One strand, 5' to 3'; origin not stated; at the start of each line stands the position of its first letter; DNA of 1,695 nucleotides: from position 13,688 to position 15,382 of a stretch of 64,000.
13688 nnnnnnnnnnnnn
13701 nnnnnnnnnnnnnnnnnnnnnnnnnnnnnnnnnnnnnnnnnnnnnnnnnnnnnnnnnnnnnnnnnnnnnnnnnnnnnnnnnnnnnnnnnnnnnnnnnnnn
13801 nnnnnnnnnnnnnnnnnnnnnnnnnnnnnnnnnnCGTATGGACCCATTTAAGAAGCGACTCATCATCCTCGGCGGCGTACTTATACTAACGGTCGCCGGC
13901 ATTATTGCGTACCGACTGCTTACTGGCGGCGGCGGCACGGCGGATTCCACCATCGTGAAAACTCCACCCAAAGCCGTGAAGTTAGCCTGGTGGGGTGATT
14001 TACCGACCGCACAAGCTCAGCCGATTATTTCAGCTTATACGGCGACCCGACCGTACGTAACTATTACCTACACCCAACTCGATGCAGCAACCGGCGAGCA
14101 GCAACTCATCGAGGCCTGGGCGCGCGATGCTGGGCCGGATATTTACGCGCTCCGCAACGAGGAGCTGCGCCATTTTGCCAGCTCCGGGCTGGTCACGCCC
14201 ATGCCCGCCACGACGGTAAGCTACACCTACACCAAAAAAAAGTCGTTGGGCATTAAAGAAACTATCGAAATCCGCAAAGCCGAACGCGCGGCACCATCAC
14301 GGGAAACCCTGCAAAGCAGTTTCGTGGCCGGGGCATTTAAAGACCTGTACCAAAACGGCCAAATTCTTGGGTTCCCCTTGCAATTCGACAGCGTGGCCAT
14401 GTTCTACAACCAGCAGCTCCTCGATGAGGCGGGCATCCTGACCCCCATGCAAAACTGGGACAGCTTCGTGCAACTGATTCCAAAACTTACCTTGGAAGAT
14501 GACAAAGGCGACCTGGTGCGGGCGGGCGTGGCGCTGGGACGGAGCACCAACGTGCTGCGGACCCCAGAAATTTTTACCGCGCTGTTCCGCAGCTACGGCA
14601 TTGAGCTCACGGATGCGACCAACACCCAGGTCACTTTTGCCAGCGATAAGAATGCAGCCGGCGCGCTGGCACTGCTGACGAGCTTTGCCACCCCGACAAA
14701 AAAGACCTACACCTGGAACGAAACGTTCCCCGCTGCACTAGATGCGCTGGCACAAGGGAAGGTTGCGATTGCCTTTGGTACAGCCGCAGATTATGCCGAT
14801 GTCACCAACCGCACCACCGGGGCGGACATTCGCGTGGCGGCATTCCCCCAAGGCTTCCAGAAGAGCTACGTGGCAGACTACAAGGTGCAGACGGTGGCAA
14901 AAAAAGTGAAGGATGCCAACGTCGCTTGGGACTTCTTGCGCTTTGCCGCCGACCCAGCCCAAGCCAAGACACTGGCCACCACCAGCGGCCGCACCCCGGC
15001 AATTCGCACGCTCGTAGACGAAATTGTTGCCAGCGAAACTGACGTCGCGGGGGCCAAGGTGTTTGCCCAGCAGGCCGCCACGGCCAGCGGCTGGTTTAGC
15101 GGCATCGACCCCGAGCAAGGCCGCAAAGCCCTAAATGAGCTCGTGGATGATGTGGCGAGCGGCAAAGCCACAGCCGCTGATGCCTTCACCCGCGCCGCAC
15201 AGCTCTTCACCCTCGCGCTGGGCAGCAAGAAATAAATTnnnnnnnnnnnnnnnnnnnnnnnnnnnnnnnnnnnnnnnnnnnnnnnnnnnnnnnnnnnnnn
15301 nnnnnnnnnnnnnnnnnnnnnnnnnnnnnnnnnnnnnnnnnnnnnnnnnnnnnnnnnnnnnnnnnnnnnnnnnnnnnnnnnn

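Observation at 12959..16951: galU, an orphan solute-binding protein and three pilin-like paralogues form one tight unit; one pilin-like protein is fused to a peptidoglycan-binding domain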

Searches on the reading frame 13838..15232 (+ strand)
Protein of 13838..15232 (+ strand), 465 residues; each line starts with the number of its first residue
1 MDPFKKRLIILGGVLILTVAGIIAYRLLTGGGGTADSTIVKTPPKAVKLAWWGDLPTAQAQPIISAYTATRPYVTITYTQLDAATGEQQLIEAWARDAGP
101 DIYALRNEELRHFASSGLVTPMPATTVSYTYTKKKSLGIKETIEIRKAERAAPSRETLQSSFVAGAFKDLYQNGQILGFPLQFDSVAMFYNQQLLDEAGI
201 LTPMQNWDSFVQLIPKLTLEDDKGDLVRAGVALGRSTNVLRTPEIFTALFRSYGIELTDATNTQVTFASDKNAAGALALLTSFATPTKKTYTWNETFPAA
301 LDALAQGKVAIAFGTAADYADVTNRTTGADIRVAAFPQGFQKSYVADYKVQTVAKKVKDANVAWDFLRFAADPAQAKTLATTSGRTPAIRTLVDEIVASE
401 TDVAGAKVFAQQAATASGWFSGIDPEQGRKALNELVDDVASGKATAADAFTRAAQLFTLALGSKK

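Call 3: search_protein_families(library=pfam, proteins=[window:13838-15232:+], max_evalue=1)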
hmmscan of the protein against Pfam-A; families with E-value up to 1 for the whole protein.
window:13838-15232:+ (465 aa): 2 families
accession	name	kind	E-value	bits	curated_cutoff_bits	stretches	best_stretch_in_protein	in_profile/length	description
PF13416.11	SBP_bac_8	-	8.4e-21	75.4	27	1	64-394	3-267/279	Bacterial extracellular solute-binding protein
PF01547.30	SBP_bac_1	-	3.3e-20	73.7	26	1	59-377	9-307/307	Bacterial extracellular solute-binding protein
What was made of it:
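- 13838..15235 (+): TM-anchored family-1 solute-binding-fold protein (465 aa) with no transporter partner; a conserved partner of pilin genes. SBP_bac_8 75 bits and SBP_bac_1 74 bits (call 3).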

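Call 4: search_protein_families(library=ncbifam, proteins=[window:13838-15232:+], max_evalue=1)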
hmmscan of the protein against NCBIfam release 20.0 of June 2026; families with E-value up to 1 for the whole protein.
window:13838-15232:+ (465 aa): 3 families
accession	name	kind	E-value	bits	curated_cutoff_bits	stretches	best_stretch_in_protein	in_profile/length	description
NF053763.1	ABCarbgalBndGanS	equivalog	4.5e-07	29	700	2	340-456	296-410/420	galactooligosaccharide ABC transporter substrate-binding protein GanS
TIGR03850.1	bind_CPR_0540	equivalog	1e-05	24.3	299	1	155-447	130-422/437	carbohydrate ABC transporter substrate-binding protein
NF007011.0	PRK09474.1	equivalog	0.0012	17.8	291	1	156-217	109-165/396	maltose/maltodextrin ABC transporter substrate-binding protein MalE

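Call 50: find_homologous_proteins(query=window:13838-15232:+, max_evalue=0.00001)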
Query window:13838-15232:+ (465 aa): 27 proteins with E <= 0.00001 among 8000 candidates.
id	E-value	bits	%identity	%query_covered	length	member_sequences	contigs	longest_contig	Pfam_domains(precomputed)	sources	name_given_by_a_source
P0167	1.7e-274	929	92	100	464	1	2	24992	PF13416.12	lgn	-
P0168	1.3e-243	827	80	99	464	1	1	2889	PF13416.12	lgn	-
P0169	1.7e-237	807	79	100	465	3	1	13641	PF13416.12,PF01547.31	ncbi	-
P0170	2.3e-227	773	75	100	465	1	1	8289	PF13416.12,PF01547.31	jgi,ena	-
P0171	1.4e-182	626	84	74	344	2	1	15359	PF13416.12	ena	-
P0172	1.7e-177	609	62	100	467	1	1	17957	-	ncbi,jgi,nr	ncbi:extracellular solute-binding protein [Candidatus Parcubacteria bacterium]|nr:MAG: extracellular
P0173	9.3e-174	597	60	99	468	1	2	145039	PF13416.12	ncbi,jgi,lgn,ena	ncbi:MAG: extracellular solute-binding protein [Patescibacteria group bacterium]|jgi:ABC-type glycer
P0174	1.4e-173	596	61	100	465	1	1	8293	-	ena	-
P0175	6.3e-173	594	59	100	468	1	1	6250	-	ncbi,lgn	-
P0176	3.3e-170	585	59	100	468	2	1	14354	-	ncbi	-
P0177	3.5e-170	585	60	100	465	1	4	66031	-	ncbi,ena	-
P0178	6.5e-170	584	59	99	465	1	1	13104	-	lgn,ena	-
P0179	1.2e-169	583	59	100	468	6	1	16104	PF13416.12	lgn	-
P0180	2.1e-169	582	59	99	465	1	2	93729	-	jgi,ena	jgi:multiple sugar transport system substrate-binding protein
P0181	3.6e-169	582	59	100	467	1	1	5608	PF13416.12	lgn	-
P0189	3.0e-65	239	32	94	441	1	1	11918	PF13416.12,PF01547.31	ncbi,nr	ncbi:extracellular solute-binding protein [Candidatus Falkowbacteria bacterium]|nr:extracellular sol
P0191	1.0e-39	155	30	88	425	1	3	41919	PF01547.31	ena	-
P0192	7.8e-34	136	26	97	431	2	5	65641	PF13416.12,PF01547.31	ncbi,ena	-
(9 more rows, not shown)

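Call 51: find_encoding_contigs(protein=P0189, flank=7000, max_places=1)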
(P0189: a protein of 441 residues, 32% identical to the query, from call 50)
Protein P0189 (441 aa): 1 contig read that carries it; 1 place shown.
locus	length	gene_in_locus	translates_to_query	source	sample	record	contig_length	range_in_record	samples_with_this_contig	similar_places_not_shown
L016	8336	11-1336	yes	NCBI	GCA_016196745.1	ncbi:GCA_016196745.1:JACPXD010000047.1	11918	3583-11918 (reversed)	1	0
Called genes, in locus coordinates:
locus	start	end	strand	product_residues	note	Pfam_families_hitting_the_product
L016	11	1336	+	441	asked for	PF13416:SBP_bac_8, PF01547:SBP_bac_1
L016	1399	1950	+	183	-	PF18895:T4SS_pilin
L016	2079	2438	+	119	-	PF04956:TrbC (weak), PF18895:T4SS_pilin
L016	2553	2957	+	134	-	-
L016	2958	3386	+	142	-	PF18895:T4SS_pilin (weak)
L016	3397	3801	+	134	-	PF18895:T4SS_pilin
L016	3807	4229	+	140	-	PF18895:T4SS_pilin (weak)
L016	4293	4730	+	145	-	PF18895:T4SS_pilin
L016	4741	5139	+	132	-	PF18895:T4SS_pilin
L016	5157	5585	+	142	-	PF18895:T4SS_pilin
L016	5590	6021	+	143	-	PF18895:T4SS_pilin (weak)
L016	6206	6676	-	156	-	-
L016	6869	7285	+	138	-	PF18895:T4SS_pilin (weak)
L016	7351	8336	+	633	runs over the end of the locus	PF09852:DUF2079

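Call 52: find_encoding_contigs(protein=P0191, flank=7000, max_places=1)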
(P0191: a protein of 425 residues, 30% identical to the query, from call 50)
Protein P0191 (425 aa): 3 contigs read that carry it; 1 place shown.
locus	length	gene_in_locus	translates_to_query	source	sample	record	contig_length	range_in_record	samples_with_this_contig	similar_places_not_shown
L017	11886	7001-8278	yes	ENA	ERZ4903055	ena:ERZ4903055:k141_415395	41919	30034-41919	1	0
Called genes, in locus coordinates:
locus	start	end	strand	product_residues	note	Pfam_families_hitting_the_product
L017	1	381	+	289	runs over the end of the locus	PF00923:TAL_FSA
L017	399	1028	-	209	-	PF00877:NLPC_P60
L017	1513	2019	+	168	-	PF03703:bPH_2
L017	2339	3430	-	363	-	PF23459:S1_RRP5 (faint), PF00575:S1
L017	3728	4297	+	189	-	PF13483:Lactamase_B_3, PF12706:Lactamase_B_2 (weak)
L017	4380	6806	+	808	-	PF00521:DNA_topoisoIV, PF03989:DNA_gyraseA_C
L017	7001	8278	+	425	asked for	PF01547:SBP_bac_1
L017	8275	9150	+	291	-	-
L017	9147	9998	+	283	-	PF18896:SLT_3 (faint)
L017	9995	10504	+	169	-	-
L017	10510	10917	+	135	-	PF18920:DUF5671 (weak), PF18895:T4SS_pilin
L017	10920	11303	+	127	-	PF18895:T4SS_pilin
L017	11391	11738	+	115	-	PF18895:T4SS_pilin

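Call 53: find_encoding_contigs(protein=P0192, flank=7000, max_places=1)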
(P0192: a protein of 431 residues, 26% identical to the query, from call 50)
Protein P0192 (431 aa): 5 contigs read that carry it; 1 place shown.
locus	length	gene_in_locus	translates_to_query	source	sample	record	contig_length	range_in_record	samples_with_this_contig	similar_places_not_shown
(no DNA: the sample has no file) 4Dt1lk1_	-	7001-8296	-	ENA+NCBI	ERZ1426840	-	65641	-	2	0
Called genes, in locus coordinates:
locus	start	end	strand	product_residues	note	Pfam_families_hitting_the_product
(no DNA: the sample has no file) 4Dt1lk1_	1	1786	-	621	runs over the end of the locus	PF06068:TIP49 (faint), PF00004:AAA, PF17862:AAA_lid_3, PF01434:Peptidase_M41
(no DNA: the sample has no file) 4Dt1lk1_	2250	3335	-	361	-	PF23459:S1_RRP5 (faint), PF00575:S1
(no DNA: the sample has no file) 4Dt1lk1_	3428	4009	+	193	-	PF13483:Lactamase_B_3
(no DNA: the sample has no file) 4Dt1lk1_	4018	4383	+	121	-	-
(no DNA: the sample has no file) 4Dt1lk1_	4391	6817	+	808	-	PF00521:DNA_topoisoIV, PF03989:DNA_gyraseA_C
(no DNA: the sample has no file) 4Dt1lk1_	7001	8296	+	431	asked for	PF01547:SBP_bac_1, PF13416:SBP_bac_8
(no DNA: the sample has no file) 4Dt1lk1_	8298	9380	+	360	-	PF13620:CarboxypepD_reg, PF13715:CarbopepD_reg_2 (faint)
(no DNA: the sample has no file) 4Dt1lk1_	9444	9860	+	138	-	PF04956:TrbC (weak), PF18895:T4SS_pilin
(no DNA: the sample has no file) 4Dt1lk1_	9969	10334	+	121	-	-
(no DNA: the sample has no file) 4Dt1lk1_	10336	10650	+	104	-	-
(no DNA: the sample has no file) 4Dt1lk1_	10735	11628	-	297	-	-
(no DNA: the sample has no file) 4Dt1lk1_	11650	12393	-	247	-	-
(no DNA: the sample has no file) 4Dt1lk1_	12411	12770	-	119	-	?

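Call 58: find_related_loci(query=A5, collection=metagenome_contigs, flank=9000)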
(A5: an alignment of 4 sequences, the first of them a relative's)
Query A5 (441 aa) in metagenome_contigs; peptide patterns used: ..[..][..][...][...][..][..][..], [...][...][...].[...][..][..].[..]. (x = any residue, [..] = any of these).
600 stretches matched a pattern (row limit reached: there are more); 347 encode a relative of the query (tblastn E <= 1e-3); the best 80 are kept; 80 distinct loci.
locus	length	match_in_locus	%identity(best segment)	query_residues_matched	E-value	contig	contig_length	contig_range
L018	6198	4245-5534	59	7-440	0e+0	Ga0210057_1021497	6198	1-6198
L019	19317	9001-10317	60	1-440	0e+0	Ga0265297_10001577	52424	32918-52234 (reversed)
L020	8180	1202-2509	58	1-437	1e-178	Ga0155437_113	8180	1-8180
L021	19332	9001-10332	53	6-440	2e-158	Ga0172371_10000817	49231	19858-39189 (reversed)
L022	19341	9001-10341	54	1-440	3e-158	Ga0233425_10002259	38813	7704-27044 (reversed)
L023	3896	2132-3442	52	3-440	2e-162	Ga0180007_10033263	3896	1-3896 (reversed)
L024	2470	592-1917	52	1-437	5e-165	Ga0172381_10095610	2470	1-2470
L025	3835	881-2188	55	6-437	3e-160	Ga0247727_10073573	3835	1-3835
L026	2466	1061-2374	54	4-437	6e-165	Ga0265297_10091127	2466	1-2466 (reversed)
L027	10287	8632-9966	52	6-440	2e-153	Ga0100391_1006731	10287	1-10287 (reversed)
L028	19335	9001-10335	52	6-440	2e-153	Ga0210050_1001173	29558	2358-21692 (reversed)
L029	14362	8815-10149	52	6-440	4e-152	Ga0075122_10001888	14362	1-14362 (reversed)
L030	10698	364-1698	52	6-440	4e-152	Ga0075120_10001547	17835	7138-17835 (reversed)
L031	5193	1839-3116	54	8-434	5e-153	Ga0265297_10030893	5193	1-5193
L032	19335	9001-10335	51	1-440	2e-150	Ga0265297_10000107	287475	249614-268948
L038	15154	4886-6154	51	21-434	4e-146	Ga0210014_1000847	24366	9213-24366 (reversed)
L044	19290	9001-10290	51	21-440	1e-145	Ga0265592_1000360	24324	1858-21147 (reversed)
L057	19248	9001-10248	53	23-438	8e-144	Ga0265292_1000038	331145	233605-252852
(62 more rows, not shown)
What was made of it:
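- Tried and rejected: A four-sequence alignment worked (call 58).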

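Call 62: search_protein_families(library=pfam, proteins=[L044:4352-7027:+, L044:7144-8700:+, L044:10852-11532:+, L044:11685-12236:+, L044:12282-12665:+, L044:12785-13141:+, L044:13456-14814:+, L044:15298-16872:+, L057:4030-7302:+, L038:7603-8637:+], max_evalue=0.01)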
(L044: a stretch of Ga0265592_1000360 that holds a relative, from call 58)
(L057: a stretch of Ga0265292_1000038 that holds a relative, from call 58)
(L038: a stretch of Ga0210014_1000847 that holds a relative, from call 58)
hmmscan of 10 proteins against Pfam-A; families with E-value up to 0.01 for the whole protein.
L044:4352-7027:+ (892 aa): 15 families
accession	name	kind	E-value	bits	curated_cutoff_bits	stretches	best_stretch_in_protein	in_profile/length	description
PF02463.25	SMC_N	-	5.8e-62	209.4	40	1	2-877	1-219/220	RecF/RecN/SMC N terminal domain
PF13304.12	AAA_21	-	1.6e-11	45.3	27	2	33-231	1-208/304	AAA domain, putative AbiEii toxin, Type IV TA system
PF13476.12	AAA_23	-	5.4e-11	44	27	1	5-364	1-200/201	AAA domain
PF00261.25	Tropomyosin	-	4.2e-05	23.5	38.6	1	538-686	4-152/242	Tropomyosin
PF13555.12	AAA_29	-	0.00016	21.8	27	1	29-54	20-45/61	P-loop containing region of AAA domain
PF13401.12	AAA_22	-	0.00023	21.9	27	0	30-55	4-29/130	AAA domain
PF06160.17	EzrA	-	0.00038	19.3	39.6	1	486-606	341-454/557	Septation ring formation regulator, EzrA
PF04871.18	Uso1_p115_C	-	0.0008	20.1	28.4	1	494-605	6-104/121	Uso1 / p115 like vesicle tethering protein, C terminal region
PF25762.1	HAUS1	-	0.0017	18.6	40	1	462-584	108-228/236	HAUS augmin-like complex subunit 1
PF13191.12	AAA_16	-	0.0023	18.9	32.6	0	30-67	23-60/167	AAA ATPase domain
PF16716.10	BST2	-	0.0024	18.9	27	1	532-590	30-88/91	Bone marrow stromal antigen 2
PF13863.11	DUF4200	-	0.004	17.9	29.7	1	525-602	30-107/119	Domain of unknown function (DUF4200)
PF13558.12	SbcC_Walker_B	-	0.0044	17.7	27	0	786-842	21-89/90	SbcC/RAD50-like, Walker B motif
PF05531.17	NPV_P10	-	0.005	17.7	29.8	0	500-553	8-62/75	Nucleopolyhedrovirus P10 protein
PF00004.35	AAA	-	0.0054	17.6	21.2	0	813-863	55-117/131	ATPase family associated with various cellular activities (AAA)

L044:7144-8700:+ (519 aa): 10 families
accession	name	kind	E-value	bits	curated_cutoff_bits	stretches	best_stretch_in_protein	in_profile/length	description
PF01078.27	Mg_chelatase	-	3.7e-92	307.8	20.3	1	206-412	1-206/207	Magnesium chelatase, subunit ChlI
PF13541.12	ChlI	-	2.7e-43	147.1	27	1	33-157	1-121/121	Subunit ChlI of Mg-chelatase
PF13335.12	Mg_chelatase_C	-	9.7e-31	106.7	26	1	419-515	1-94/94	Magnesium chelatase, subunit ChlI C-terminal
PF07728.20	AAA_5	-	5.4e-09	36.6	22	1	229-366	1-125/139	AAA domain (dynein-related subfamily)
PF05362.19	Lon_C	-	9e-09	35.6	21.1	1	53-177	72-197/205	Lon protease (S16) C-terminal proteolytic domain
PF00493.29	MCM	-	6.5e-07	29.1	23.3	1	221-371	51-180/224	MCM P-loop domain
PF00158.32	Sigma54_activat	-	2.6e-06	27.6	20.2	0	303-341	84-122/168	Sigma-54 interaction domain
PF05496.18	RuvB_N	-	0.00026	21.2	27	0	212-247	11-53/159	Holliday junction DNA helicase RuvB P-loop domain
PF00004.35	AAA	-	0.0028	18.5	21.2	0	230-247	1-18/131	ATPase family associated with various cellular activities (AAA)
PF13401.12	AAA_22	-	0.0064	17.3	27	0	228-333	6-105/130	AAA domain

L044:10852-11532:+ (227 aa): 5 families
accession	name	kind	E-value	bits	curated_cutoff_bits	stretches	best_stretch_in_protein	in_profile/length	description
PF13413.12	HTH_25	-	6.8e-20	71.1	24.6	1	19-79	1-61/62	Helix-turn-helix domain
PF09136.16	Glucodextran_B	-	3.5e-08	33.7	27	1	144-226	1-82/83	Glucodextranase, domain B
PF12844.13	HTH_19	-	4.3e-06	27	30.2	1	18-82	2-60/64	Helix-turn-helix domain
PF01381.28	HTH_3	-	4.5e-05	23.8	23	1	20-54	1-35/55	Helix-turn-helix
PF13560.12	HTH_31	-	0.00027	21.6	27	1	17-75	3-56/64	Helix-turn-helix domain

L044:11685-12236:+ (184 aa): 11 families
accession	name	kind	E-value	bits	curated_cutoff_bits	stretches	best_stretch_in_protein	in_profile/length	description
PF13847.12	Methyltransf_31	-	1.7e-14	54.2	27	1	23-136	2-113/145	Methyltransferase domain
PF08241.18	Methyltransf_11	-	4.7e-11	43.6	21.2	1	30-131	2-94/95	Methyltransferase domain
PF13649.12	Methyltransf_25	-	1e-10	42.6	27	1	28-127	1-96/97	Methyltransferase domain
PF01209.24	Ubie_methyltran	-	1.3e-10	41.5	20.1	1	23-139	47-158/233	ubiE/COQ5 methyltransferase family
PF08242.18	Methyltransf_12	-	1.8e-06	29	30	1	30-130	2-98/98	Methyltransferase domain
PF05175.20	MTS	-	1.9e-05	24.8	23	1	22-137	29-143/170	Methyltransferase small domain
PF02390.23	Methyltransf_4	-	0.00024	21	24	1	28-102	5-77/173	Putative methyltransferase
PF01135.25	PCMT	-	0.00085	19.6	20.3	1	21-84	70-132/210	Protein-L-isoaspartate(D-aspartate) O-methyltransferase (PCMT)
PF03848.20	TehB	-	0.0057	16.5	20.4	1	17-129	23-129/193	Tellurite resistance protein TehB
PF01269.23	Fibrillarin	-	0.006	16.2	27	1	18-100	65-144/227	Fibrillarin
PF13489.12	Methyltransf_23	-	0.0096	16.1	27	0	26-137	24-121/164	Methyltransferase domain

L044:12282-12665:+ (128 aa): 0 families

L044:12785-13141:+ (119 aa): 3 families
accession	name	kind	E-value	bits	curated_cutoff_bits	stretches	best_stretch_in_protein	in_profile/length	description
PF02021.23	UPF0102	-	1.1e-19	71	23.6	1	11-101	1-80/80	Uncharacterised protein family UPF0102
PF08378.17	NERD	-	0.00014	22.8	22.1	1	8-73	2-73/111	Nuclease-related domain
PF01939.22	NucS_C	-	0.0098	16.3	24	0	18-60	14-57/124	Endonuclease NucS C-terminal domain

L044:13456-14814:+ (453 aa): 2 families
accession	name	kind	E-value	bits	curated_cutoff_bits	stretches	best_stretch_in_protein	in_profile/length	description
PF19077.6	Big_13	-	6.6e-05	23.8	27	0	232-305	22-95/102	Bacterial Ig-like domain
PF07715.20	Plug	-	0.00034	21.5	23.9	0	39-77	38-70/107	TonB-dependent Receptor Plug Domain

L044:15298-16872:+ (525 aa): 0 families

L057:4030-7302:+ (1091 aa): 5 families
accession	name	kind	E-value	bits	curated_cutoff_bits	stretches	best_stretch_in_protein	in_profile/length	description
PF02463.25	SMC_N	-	2.9e-47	161.3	40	1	2-1078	1-219/220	RecF/RecN/SMC N terminal domain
PF13304.12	AAA_21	-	7.2e-12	46.4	27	2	33-79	1-52/304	AAA domain, putative AbiEii toxin, Type IV TA system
PF13175.12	AAA_15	-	4.9e-06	26.8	32.1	1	1-339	1-273/374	AAA ATPase domain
PF13555.12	AAA_29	-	0.00072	19.7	27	1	30-54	21-45/61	P-loop containing region of AAA domain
PF13191.12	AAA_16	-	0.0046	17.9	32.6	0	32-67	25-60/167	AAA ATPase domain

L038:7603-8637:+ (345 aa): 12 families
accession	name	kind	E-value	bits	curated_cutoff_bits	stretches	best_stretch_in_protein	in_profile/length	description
PF00154.27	RecA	-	1e-133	445.1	27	1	22-280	4-262/262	recA bacterial DNA recombination protein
PF21096.2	RecA_C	-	5.2e-16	59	27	1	283-338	1-56/57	RecA C-terminal domain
PF08423.17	Rad51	-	6e-08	32.7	22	1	50-242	7-215/244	Rad51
PF01637.24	ATPase_2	-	7.3e-06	26.4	33.2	1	71-204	21-117/225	ATPase domain predominantly from Archaea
PF02283.22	CobU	-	7.3e-06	26.1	27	1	75-209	3-128/168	Cobinamide kinase / cobinamide phosphate guanyltransferase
PF06745.19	ATPase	-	8.6e-06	25.7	26.6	1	51-208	1-166/231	KaiC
PF00004.35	AAA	-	0.00051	20.9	21.2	1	75-185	3-92/131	ATPase family associated with various cellular activities (AAA)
PF13481.12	AAA_25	-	0.00094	19.3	27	0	67-95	30-58/195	AAA domain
PF13479.12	AAA_24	-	0.0012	19.1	27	1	72-162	4-78/195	AAA domain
PF00005.33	ABC_tran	-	0.0071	17.4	25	0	67-108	8-49/137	ABC transporter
PF13191.12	AAA_16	-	0.0071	17.3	32.6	0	69-205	23-140/167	AAA ATPase domain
PF13401.12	AAA_22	-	0.0078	17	27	0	71-163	6-97/130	AAA domain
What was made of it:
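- Tried and rejected: They are SMC and ComM/Mg-chelatase-like (call 62).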
